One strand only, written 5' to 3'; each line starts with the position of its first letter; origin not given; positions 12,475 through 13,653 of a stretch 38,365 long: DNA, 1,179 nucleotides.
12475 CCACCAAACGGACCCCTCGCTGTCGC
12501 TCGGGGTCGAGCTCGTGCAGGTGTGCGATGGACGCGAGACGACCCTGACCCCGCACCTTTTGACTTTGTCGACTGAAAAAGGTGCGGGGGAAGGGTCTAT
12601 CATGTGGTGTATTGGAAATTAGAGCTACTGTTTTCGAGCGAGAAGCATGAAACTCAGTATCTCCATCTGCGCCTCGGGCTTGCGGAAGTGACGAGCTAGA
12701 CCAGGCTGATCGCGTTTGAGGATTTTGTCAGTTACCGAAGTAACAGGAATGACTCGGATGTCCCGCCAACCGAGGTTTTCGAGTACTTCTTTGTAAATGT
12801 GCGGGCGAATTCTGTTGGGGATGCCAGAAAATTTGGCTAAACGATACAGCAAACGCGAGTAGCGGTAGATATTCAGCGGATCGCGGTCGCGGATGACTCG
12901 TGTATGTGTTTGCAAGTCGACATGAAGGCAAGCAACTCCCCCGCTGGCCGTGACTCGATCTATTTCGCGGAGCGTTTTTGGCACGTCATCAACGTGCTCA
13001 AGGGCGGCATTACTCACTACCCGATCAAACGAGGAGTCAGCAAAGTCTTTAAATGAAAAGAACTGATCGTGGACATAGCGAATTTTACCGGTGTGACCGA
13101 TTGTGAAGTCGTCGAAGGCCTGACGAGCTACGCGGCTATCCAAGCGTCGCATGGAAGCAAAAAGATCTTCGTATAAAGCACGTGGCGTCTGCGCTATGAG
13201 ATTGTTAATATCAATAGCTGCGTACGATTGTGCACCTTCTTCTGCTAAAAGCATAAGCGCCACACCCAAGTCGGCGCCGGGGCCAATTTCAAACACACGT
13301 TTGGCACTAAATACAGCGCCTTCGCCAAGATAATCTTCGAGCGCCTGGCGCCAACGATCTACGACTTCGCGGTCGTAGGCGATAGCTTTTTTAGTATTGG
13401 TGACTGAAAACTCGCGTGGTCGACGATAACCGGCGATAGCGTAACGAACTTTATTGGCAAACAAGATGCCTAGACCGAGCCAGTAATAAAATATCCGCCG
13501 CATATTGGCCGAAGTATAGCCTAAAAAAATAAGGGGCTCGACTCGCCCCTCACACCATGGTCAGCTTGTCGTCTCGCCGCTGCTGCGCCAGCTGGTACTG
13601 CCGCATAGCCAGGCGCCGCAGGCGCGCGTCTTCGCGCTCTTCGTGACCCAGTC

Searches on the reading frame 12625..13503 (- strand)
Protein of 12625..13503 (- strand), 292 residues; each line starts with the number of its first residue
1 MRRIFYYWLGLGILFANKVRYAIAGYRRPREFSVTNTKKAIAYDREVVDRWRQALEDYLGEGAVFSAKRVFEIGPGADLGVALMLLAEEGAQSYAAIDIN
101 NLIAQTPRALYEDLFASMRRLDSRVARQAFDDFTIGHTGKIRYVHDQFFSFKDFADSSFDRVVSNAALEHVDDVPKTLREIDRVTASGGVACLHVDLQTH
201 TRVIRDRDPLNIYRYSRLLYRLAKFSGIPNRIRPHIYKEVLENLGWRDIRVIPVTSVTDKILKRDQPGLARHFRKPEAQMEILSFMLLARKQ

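Call 29: search_protein_families(library=pfam, proteins=[window:12625-13503:-], max_evalue=0.001)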
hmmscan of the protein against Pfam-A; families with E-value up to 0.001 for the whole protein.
window:12625-13503:- (292 aa): 5 families
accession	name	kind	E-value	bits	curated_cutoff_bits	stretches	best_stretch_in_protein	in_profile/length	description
PF08241.18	Methyltransf_11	-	2.4e-11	44.5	21.2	1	135-192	43-94/95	Methyltransferase domain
PF13489.12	Methyltransf_23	-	4e-11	43.3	27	1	46-249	4-162/164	Methyltransferase domain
PF13649.12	Methyltransf_25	-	1.9e-06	28.9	27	1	137-189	46-97/97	Methyltransferase domain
PF08242.18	Methyltransf_12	-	6.9e-06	27.1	30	1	124-190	34-97/98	Methyltransferase domain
PF13847.12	Methyltransf_31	-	3.7e-05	23.9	27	1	153-192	69-108/145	Methyltransferase domain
